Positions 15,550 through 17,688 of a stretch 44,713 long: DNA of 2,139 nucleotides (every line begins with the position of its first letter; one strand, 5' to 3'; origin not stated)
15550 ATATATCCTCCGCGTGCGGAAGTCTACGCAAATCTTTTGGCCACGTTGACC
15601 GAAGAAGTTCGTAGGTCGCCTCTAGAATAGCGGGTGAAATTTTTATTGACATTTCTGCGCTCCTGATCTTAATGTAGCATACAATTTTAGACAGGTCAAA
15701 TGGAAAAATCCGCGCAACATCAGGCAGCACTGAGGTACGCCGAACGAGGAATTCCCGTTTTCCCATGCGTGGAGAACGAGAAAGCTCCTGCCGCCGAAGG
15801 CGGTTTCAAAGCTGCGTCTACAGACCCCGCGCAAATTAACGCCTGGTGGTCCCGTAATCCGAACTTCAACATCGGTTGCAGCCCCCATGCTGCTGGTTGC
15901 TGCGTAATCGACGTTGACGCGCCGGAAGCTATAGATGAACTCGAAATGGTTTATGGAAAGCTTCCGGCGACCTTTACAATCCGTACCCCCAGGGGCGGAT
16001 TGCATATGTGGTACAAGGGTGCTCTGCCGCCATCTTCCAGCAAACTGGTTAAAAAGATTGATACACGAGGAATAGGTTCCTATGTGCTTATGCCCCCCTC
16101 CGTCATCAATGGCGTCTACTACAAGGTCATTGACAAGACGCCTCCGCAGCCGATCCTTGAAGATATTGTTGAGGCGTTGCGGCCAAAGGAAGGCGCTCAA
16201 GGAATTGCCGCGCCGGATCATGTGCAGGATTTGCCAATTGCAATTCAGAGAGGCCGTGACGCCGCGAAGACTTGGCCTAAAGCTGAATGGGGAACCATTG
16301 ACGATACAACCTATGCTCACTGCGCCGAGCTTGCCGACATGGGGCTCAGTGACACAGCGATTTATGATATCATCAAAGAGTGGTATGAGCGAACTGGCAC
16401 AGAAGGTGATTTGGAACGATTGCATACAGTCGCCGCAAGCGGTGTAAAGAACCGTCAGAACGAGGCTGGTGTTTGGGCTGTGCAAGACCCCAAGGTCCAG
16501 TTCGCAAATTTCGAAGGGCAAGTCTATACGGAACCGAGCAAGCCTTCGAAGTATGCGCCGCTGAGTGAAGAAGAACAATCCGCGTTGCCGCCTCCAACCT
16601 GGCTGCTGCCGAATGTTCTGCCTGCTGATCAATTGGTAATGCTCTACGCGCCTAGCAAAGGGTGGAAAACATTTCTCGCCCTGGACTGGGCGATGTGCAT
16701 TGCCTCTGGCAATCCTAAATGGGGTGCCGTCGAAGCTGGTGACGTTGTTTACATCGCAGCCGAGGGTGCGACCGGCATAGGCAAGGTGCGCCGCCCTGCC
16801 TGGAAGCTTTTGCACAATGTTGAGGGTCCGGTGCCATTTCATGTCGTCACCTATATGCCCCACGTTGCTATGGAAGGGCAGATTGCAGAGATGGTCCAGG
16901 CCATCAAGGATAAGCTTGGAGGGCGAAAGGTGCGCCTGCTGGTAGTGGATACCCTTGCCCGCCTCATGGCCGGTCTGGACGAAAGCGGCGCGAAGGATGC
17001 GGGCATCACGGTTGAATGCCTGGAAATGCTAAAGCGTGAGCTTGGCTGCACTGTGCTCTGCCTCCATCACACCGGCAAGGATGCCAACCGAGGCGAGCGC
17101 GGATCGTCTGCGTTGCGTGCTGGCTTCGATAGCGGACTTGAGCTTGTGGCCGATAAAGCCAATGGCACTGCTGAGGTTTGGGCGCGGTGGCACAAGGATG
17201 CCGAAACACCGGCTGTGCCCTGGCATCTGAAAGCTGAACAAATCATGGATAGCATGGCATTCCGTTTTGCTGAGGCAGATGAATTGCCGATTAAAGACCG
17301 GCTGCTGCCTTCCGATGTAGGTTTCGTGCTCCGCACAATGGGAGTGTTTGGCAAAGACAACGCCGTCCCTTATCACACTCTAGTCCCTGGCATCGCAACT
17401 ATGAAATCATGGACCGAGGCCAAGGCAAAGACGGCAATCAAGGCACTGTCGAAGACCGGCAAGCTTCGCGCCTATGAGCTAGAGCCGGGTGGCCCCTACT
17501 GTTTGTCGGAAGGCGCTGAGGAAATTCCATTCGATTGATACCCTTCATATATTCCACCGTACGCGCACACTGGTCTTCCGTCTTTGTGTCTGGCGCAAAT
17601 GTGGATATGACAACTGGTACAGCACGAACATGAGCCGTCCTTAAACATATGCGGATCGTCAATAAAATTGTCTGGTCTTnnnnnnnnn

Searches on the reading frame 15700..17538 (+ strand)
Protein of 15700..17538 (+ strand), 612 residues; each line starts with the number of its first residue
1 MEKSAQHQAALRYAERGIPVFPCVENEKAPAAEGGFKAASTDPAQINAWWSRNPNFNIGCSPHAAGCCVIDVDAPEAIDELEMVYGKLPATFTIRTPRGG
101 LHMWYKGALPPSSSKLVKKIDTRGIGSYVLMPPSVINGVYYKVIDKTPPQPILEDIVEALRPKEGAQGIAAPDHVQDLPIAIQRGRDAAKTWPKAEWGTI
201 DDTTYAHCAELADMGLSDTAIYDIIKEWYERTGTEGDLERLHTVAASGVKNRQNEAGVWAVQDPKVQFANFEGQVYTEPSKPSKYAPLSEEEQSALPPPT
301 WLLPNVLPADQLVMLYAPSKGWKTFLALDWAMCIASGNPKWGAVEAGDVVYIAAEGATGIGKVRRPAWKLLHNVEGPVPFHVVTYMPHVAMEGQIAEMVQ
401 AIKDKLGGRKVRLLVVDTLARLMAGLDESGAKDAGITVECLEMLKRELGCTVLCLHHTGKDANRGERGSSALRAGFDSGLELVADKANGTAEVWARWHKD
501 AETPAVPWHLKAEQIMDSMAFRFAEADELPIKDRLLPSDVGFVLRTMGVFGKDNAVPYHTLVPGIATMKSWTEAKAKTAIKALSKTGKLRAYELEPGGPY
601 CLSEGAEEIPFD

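Call 20: find_related_loci(query=window:15700-17538:+, collection=viral_contigs, flank=10000)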
Query window:15700-17538:+ (612 aa) in viral_contigs; peptide patterns used: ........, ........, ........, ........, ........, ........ (x = any residue, [..] = any of these).
4 stretches matched a pattern, but none encodes a relative of the query by tblastn (E <= 1e-3).

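Call 21: find_homologous_proteins(query=window:15700-17538:+)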
Query window:15700-17538:+ (612 aa): 762 proteins with E <= 0.001 among 8000 candidates; the best 120 are listed.
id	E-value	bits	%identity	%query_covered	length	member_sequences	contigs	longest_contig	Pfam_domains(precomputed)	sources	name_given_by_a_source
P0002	0.0e+0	1423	100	100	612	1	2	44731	PF09250.17,PF13481.13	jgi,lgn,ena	-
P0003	0.0e+0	1226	86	100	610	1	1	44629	PF09250.17,PF13481.13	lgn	-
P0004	0.0e+0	1188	83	100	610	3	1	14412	PF09250.17,PF13481.13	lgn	-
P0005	0.0e+0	1094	76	100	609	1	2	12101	PF09250.17,PF13481.13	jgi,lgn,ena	-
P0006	0.0e+0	1040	73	100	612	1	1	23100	PF09250.17,PF13481.13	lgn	-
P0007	4.4e-279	945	67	99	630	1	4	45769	PF09250.17,PF13481.13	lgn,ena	-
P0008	2.3e-268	910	64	100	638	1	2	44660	PF09250.17,PF13481.13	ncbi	-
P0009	1.8e-249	847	60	100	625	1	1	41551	PF09250.17,PF13481.13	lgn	-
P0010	9.5e-234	796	59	100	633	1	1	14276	PF09250.17,PF13481.13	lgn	-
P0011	8.1e-215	733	54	99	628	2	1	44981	PF09250.17,PF13481.13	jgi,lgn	-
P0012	2.7e-212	725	54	100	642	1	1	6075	PF09250.17,PF13481.13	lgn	-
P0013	1.5e-211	722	53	99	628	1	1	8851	PF09250.17,PF13481.13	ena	-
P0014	2.5e-195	669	52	97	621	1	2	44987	PF09250.17,PF13481.13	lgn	-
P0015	2.1e-190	652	51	97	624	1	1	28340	PF09250.17,PF13481.13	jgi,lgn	-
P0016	1.1e-183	630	51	98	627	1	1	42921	PF09250.17,PF13481.13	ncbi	-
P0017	4.3e-181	622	50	100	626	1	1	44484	PF09250.17,PF13481.13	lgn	-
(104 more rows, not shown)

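Call 23: find_encoding_contigs(protein=P0003, flank=10000, max_places=1)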
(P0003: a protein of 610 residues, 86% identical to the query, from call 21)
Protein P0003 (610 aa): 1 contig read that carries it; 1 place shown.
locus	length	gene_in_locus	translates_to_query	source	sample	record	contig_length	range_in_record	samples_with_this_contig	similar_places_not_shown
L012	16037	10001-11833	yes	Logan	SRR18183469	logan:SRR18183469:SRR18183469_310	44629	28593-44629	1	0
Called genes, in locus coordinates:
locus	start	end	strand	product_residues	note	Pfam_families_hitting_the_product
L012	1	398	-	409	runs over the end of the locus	-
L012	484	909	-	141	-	PF24608:PDDEXK_15 (weak)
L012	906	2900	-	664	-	PF00476:DNA_pol_A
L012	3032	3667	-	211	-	PF10991:Enc34_ssDNA-bd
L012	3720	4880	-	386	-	PF10926:DUF2800, PF12705:PDDEXK_1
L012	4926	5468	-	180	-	-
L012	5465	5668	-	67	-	-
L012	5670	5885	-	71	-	-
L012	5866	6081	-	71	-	-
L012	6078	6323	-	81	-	-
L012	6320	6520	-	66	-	-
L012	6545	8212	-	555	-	PF00176:SNF2-rel_dom, PF04851:ResIII (weak), PF00271:Helicase_C (weak)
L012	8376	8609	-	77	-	-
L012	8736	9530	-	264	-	-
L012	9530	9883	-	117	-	PF10263:SprT-like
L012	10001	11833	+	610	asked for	PF09250:Prim-Pol, PF13481:AAA_25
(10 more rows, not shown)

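Call 24: find_encoding_contigs(protein=P0004, flank=10000, max_places=1)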
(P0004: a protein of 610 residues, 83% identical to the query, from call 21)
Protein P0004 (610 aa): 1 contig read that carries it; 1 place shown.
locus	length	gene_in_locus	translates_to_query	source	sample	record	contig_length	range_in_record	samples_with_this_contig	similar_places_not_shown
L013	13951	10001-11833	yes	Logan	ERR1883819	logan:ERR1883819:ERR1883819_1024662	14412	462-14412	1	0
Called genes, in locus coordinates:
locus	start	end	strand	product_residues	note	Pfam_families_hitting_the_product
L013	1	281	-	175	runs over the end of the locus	-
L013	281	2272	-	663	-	PF00476:DNA_pol_A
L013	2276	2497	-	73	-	-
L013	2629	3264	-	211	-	PF10991:Enc34_ssDNA-bd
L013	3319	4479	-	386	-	PF10926:DUF2800, PF12705:PDDEXK_1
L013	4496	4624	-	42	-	-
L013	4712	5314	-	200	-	-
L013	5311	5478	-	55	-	-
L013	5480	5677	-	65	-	-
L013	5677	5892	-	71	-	-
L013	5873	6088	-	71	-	-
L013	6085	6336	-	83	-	-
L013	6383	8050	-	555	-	PF00176:SNF2-rel_dom, PF04851:ResIII (faint), PF00271:Helicase_C (weak)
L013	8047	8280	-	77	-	-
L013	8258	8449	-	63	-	-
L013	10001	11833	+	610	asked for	PF09250:Prim-Pol, PF13481:AAA_25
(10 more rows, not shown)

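Call 25: find_encoding_contigs(protein=P0006, flank=10000, max_places=1)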
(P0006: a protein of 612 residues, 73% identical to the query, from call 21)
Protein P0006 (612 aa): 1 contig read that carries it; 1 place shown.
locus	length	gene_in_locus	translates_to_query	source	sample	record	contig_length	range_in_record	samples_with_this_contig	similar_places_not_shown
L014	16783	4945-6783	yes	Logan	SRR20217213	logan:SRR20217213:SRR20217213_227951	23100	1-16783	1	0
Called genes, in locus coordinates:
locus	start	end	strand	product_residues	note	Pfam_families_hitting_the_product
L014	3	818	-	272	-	?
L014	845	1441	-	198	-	-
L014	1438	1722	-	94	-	-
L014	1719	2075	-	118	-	-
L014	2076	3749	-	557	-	PF00176:SNF2-rel_dom, PF04851:ResIII (weak), PF00271:Helicase_C (weak)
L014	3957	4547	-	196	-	-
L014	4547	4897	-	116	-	PF10263:SprT-like (weak)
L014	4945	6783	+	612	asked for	PF09250:Prim-Pol, PF13481:AAA_25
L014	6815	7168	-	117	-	-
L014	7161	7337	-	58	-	-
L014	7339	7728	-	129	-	-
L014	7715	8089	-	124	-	-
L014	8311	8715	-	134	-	-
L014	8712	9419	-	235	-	-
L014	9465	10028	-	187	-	PF23780:S-AdoMet_lyase (weak)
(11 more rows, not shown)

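Call 26: find_encoding_contigs(protein=P0007, flank=10000, max_places=1)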
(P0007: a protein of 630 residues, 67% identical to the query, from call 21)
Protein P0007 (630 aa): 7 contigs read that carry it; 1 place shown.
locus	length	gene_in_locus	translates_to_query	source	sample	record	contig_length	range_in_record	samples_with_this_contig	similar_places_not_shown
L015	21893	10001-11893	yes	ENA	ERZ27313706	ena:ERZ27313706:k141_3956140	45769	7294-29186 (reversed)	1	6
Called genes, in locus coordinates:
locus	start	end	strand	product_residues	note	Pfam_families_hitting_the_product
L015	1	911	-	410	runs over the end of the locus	-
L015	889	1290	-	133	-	PF24608:PDDEXK_15 (weak)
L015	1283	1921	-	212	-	-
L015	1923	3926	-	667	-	PF00476:DNA_pol_A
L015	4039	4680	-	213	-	PF10991:Enc34_ssDNA-bd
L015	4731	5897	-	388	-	PF10926:DUF2800, PF12705:PDDEXK_1 (weak)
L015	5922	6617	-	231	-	-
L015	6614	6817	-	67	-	-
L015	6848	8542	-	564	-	PF00176:SNF2-rel_dom, PF04851:ResIII (weak), PF00271:Helicase_C (weak)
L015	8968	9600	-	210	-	-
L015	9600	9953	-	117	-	PF10263:SprT-like (weak)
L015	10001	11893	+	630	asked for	PF09250:Prim-Pol, PF13481:AAA_25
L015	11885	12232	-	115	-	-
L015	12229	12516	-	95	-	-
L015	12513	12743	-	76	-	-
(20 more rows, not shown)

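Call 27: find_encoding_contigs(protein=P0008, flank=10000, max_places=1)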
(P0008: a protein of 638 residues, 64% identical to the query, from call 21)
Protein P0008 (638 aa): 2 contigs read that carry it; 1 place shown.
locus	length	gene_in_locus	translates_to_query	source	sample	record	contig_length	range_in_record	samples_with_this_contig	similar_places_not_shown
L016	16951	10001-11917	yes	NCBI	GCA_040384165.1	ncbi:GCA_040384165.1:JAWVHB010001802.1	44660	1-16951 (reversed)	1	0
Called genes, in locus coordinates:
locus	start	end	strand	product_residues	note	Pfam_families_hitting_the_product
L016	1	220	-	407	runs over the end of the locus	-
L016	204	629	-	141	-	-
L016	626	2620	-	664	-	PF00476:DNA_pol_A (weak)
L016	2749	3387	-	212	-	PF10991:Enc34_ssDNA-bd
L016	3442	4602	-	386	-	PF10926:DUF2800, PF12705:PDDEXK_1 (weak)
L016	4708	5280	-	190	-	-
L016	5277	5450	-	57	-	-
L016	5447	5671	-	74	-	-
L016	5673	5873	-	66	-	-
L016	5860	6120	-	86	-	-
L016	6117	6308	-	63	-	-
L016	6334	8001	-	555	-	PF00176:SNF2-rel_dom, PF04851:ResIII (weak), PF00271:Helicase_C (weak)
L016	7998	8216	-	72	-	-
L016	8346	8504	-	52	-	-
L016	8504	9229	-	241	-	-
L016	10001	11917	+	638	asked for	PF09250:Prim-Pol, PF13481:AAA_25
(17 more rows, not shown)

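Call 28: find_encoding_contigs(protein=P0005, flank=10000, max_places=1)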
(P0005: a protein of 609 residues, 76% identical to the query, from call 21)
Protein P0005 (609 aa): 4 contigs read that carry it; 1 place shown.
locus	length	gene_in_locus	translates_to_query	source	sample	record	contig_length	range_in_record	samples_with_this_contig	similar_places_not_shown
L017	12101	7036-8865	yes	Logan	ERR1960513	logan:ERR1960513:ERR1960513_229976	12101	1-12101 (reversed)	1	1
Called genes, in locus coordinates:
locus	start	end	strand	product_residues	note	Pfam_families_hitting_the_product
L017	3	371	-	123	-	?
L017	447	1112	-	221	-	PF10991:Enc34_ssDNA-bd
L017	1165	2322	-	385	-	PF10926:DUF2800, PF12705:PDDEXK_1 (weak)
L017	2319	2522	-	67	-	-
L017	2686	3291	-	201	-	-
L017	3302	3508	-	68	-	-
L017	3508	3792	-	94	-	-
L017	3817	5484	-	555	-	PF00176:SNF2-rel_dom, PF04851:ResIII (weak), PF00271:Helicase_C (weak)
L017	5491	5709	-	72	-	-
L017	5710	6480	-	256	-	-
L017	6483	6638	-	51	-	-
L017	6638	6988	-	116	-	PF10263:SprT-like (weak)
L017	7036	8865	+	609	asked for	PF09250:Prim-Pol, PF13481:AAA_25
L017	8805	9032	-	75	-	-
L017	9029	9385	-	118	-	-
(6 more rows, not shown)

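Call 29: find_encoding_contigs(protein=P0009, flank=10000, max_places=1)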
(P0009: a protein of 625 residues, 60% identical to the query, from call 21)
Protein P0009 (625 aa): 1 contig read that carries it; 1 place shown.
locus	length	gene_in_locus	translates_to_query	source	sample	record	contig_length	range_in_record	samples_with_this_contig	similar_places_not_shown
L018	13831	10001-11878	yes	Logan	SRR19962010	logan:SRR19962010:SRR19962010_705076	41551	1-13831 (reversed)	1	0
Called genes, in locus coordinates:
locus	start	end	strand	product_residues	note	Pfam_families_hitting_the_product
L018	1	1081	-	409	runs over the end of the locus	-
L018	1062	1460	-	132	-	PF24608:PDDEXK_15 (weak)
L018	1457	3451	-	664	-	PF00476:DNA_pol_A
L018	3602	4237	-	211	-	PF10991:Enc34_ssDNA-bd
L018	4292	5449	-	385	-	PF10926:DUF2800, PF12705:PDDEXK_1 (weak)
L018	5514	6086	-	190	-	-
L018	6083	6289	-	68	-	-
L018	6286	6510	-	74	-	-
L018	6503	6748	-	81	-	-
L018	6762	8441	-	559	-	PF00176:SNF2-rel_dom, PF04851:ResIII (weak), PF00271:Helicase_C (weak)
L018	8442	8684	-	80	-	-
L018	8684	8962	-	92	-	-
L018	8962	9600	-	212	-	-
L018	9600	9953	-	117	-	PF10263:SprT-like (weak)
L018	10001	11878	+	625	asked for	PF09250:Prim-Pol, PF13481:AAA_25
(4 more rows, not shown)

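Call 36: find_related_loci(query=A1, collection=metagenome_contigs, flank=8000)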
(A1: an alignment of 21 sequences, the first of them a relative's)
Query A1 (612 aa) in metagenome_contigs; peptide patterns used: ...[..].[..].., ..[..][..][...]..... (x = any residue, [..] = any of these).
538 stretches matched a pattern; 161 encode a relative of the query (tblastn E <= 1e-3); the best 80 are kept; 80 distinct loci.
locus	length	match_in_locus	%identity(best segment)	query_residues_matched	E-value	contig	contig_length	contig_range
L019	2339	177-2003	76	1-612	0e+0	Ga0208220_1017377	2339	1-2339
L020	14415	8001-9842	54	2-608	0e+0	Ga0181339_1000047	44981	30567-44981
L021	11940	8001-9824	51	1-595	0e+0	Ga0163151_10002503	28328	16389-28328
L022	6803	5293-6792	53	1-486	1e-164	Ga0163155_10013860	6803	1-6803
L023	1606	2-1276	47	183-600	1e-119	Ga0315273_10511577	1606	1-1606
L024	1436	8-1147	48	227-604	1e-112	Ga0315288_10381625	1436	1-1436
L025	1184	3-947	50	297-611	1e-105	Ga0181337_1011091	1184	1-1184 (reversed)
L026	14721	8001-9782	34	1-565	8e-84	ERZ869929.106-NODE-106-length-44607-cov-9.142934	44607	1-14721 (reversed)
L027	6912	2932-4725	29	16-592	2e-65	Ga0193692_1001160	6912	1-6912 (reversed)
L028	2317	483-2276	30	17-593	2e-62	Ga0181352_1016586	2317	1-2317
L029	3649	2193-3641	32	9-478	8e-50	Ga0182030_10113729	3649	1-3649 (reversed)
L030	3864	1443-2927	29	8-528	2e-48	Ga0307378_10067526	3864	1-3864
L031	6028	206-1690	29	8-528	2e-47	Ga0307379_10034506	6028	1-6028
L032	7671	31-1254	30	201-592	5e-47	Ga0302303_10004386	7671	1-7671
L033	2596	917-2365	30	7-504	2e-43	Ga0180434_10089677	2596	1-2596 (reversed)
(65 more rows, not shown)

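Call 41: search_dna_similar(query=window:15700-17538:+, collection=phages, mode=protein, max_rows=25)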
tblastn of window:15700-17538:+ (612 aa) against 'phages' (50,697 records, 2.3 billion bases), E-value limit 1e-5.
Records with a match: 902; places in all: 927; records where one place covers at least 80% of the query: 1.
Best place of each record, by identity: <60% 902.
By first word of the organism name: Mycobacterium 541; Gordonia 106; Vibrio 80; Enterococcus 35; Serratia 18; Streptomyces 9; Roseobacter 8; Corynebacterium 8; Caudoviricetes 7; Streptococcus 7; and 32 more.
By host as written in the record: Mycobacterium smegmatis mc2 155 387; - 100; Mycobacterium smegmatis mc#155 82; Gordonia rubripertincta NRRL B-16540 40; Gordonia terrae 3612 37; Serratia marcescens 12; Mycobacterium smegmatis mc2155 11; Mycobacterium sp. 9; and 123 more.
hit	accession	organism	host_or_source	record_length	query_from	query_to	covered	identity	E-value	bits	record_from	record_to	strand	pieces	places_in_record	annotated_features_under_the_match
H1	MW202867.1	Caudoviricetes sp.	Manatee Spring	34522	8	504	81%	28.4%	3e-30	133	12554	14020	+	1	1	regulatory protein repA | DNA-binding transcriptional regulator cro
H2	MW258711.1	Kosakonia phage Kc166B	Kosakonia cowanii CB166B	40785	148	580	71%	25.9%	8e-19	97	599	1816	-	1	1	hypothetical protein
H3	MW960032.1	Rhizobium phage RHph_X2_25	Sinorhizobium americanum X2_25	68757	10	472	76%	22.8%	6e-13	78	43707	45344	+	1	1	putative DNA primase/polymerase protein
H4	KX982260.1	Alteromonas phage PB15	Alteromonas gracilis 9a2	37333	288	598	51%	31.8%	6e-25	116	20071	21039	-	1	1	TOPRIM domain-containing protein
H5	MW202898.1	Caudoviricetes sp.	Manatee Spring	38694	8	291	46%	28.2%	3e-11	73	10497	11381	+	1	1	virulence associated protein E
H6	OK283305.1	Roseobacter phage RDJL3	Roseobacter denitrificans OCh 114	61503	10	258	41%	31.6%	3e-15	86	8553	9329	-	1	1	integrase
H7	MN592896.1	Alteromonas phage XX1924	Alteromonas litorea TF-22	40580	288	502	35%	36.5%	1e-24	115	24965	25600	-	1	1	TOPRIM domain-containing protein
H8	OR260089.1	Caulobacter phage GB2A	Caulobacter vibrioides CB15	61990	265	488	37%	34.3%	8e-23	110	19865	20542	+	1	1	replicative DNA helicase / DNA primase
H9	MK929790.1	Caulobacter phage RW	Caulobacter vibrioides CB15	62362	265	488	37%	34.3%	8e-23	110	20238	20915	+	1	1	replicative DNA helicase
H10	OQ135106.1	Caulobacter phage RLK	Caulobacter vibrioides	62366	265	488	37%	34.3%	8e-23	110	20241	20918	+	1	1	RLK_gp051: replicative DNA helicase/ DNA primase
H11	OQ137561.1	Caulobacter phage KcrB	Caulobacter vibrioides CB15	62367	265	488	37%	34.3%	8e-23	110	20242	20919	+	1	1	KcrB_gp051: replicative DNA helicase/ DNA primase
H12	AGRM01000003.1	Salmonella enterica subsp. houtenae str. ATCC BAA-1581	Homo sapiens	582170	287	536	41%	30.6%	7e-24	113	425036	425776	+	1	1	hypothetical protein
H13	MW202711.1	Caudoviricetes sp.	Manatee Spring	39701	266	502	39%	32.2%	5e-23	110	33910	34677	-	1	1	regulatory protein repA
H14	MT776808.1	Gordonia phage Feastonyeet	Gordonia rubripertincta NRRL B-16540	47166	210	493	46%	26.8%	8e-12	75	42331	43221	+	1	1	61: RecA-like DNA recombinase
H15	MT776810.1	Gordonia phage BigChungus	Gordonia rubripertincta NRRL B-16540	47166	210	493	46%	26.8%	8e-12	75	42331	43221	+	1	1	61: RecA-like DNA recombinase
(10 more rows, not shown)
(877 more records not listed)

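Call 47: find_related_loci(query=A1, collection=viral_contigs, flank=10000)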
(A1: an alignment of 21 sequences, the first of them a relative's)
Query A1 (612 aa) in viral_contigs; peptide patterns used: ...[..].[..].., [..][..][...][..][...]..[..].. (x = any residue, [..] = any of these).
599 stretches matched a pattern (row limit reached: there are more); 588 encode a relative of the query (tblastn E <= 1e-3); the best 80 are kept; 80 distinct loci.
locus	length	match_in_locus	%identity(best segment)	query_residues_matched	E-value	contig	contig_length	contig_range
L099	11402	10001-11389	40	21-478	2e-84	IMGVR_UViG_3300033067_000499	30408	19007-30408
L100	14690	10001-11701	32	16-551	7e-72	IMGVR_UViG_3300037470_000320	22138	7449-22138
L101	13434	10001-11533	30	10-515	6e-56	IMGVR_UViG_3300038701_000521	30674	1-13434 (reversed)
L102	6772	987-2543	31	10-515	1e-50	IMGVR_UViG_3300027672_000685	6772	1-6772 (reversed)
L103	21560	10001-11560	30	1-485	6e-43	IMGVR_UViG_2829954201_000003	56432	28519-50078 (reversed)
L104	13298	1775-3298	29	21-482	4e-41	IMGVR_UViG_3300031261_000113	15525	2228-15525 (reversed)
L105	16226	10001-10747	35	278-533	4e-37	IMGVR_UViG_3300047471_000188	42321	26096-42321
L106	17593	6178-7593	28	35-486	1e-36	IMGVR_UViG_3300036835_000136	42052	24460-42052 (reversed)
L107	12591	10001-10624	39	286-493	4e-36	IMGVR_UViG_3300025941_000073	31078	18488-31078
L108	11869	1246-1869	39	286-493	4e-36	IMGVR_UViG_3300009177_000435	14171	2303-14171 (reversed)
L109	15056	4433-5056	39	286-493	4e-36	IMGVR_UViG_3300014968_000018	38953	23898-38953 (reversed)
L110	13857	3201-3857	39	287-504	1e-34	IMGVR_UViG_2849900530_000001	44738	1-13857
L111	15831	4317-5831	28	23-502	2e-34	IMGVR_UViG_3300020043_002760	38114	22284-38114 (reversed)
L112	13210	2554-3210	39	287-504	2e-34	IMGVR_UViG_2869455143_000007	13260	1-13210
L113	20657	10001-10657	38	287-504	8e-34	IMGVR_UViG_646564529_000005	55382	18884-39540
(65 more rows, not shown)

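Call 48: find_encoding_contigs(protein=P0014, flank=10000, max_places=1)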
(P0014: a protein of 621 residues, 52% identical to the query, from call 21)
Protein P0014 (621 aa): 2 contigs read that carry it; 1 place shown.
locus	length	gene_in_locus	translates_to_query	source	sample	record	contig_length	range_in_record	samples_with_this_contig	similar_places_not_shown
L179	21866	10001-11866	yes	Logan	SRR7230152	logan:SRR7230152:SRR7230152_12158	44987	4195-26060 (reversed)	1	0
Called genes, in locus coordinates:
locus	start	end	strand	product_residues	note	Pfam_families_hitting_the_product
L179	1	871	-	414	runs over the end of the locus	-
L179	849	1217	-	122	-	PF24608:PDDEXK_15 (weak)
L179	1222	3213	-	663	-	PF00476:DNA_pol_A (faint)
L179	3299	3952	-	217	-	PF10991:Enc34_ssDNA-bd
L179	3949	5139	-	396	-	PF10926:DUF2800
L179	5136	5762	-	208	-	-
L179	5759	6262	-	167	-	-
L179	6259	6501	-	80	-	-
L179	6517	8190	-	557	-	PF00176:SNF2-rel_dom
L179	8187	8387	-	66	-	-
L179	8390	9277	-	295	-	-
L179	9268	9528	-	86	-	-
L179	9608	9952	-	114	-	PF10263:SprT-like (weak)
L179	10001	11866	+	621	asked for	PF09250:Prim-Pol, PF13481:AAA_25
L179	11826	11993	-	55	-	-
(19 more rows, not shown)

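Call 49: find_encoding_contigs(protein=P0016, flank=10000, max_places=1)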
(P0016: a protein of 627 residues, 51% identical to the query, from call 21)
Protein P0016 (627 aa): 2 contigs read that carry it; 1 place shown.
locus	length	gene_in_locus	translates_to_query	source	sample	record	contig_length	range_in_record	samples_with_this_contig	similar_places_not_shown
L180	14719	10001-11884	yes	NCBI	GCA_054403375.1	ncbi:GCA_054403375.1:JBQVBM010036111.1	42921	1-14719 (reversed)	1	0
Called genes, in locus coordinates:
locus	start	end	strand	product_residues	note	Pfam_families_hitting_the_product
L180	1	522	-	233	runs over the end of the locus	PF18909:dGTP_diPhyd_N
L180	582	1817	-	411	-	PF02954:HTH_8 (weak)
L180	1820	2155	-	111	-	PF24608:PDDEXK_15, PF01870:Hjc (weak)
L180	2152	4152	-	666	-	PF00476:DNA_pol_A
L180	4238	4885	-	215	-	PF10991:Enc34_ssDNA-bd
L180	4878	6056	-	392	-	PF10926:DUF2800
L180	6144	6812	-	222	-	-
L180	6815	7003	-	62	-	-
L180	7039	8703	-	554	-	PF00176:SNF2-rel_dom, PF04851:ResIII (weak)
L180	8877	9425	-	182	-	-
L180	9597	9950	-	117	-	PF10263:SprT-like (weak)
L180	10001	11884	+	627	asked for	PF09250:Prim-Pol, PF13481:AAA_25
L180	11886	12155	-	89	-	-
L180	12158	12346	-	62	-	-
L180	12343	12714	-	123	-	-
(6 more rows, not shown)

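Call 50: find_encoding_contigs(protein=P0017, flank=10000, max_places=1)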
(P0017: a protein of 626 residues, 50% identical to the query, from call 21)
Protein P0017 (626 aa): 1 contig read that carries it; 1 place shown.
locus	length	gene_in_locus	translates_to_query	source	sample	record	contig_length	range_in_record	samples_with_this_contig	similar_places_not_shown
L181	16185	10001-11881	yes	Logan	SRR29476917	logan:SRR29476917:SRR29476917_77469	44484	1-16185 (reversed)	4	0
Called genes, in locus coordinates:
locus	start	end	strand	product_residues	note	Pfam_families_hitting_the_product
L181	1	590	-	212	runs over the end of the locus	PF18909:dGTP_diPhyd_N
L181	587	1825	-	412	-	-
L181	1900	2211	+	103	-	-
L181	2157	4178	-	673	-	PF00476:DNA_pol_A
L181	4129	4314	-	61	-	-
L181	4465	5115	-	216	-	PF10991:Enc34_ssDNA-bd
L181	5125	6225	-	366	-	PF10926:DUF2800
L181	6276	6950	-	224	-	-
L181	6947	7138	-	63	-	-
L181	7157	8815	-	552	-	PF00176:SNF2-rel_dom, PF04851:ResIII (faint)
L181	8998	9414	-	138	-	-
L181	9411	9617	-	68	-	-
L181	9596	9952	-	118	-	PF10263:SprT-like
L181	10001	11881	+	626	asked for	PF09250:Prim-Pol, PF13481:AAA_25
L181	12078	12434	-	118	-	-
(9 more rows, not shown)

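Call 75: find_encoding_contigs(protein=P0010, flank=10000, max_places=2)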
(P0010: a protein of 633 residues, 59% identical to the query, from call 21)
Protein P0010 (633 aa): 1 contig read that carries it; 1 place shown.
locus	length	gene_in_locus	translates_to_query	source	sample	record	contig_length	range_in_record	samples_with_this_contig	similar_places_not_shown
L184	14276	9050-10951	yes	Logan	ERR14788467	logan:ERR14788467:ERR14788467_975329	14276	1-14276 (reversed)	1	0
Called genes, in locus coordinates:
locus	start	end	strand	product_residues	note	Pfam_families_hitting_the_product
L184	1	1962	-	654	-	?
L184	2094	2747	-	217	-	PF10991:Enc34_ssDNA-bd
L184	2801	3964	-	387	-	PF10926:DUF2800, PF12705:PDDEXK_1 (weak)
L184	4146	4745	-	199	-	-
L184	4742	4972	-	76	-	-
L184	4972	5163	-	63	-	-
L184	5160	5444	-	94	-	-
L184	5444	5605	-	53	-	-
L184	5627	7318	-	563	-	PF00176:SNF2-rel_dom, PF00271:Helicase_C (weak)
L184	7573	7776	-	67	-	-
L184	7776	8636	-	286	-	-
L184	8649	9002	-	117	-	PF10263:SprT-like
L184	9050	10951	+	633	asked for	PF09250:Prim-Pol, PF13481:AAA_25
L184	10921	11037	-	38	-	-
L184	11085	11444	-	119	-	-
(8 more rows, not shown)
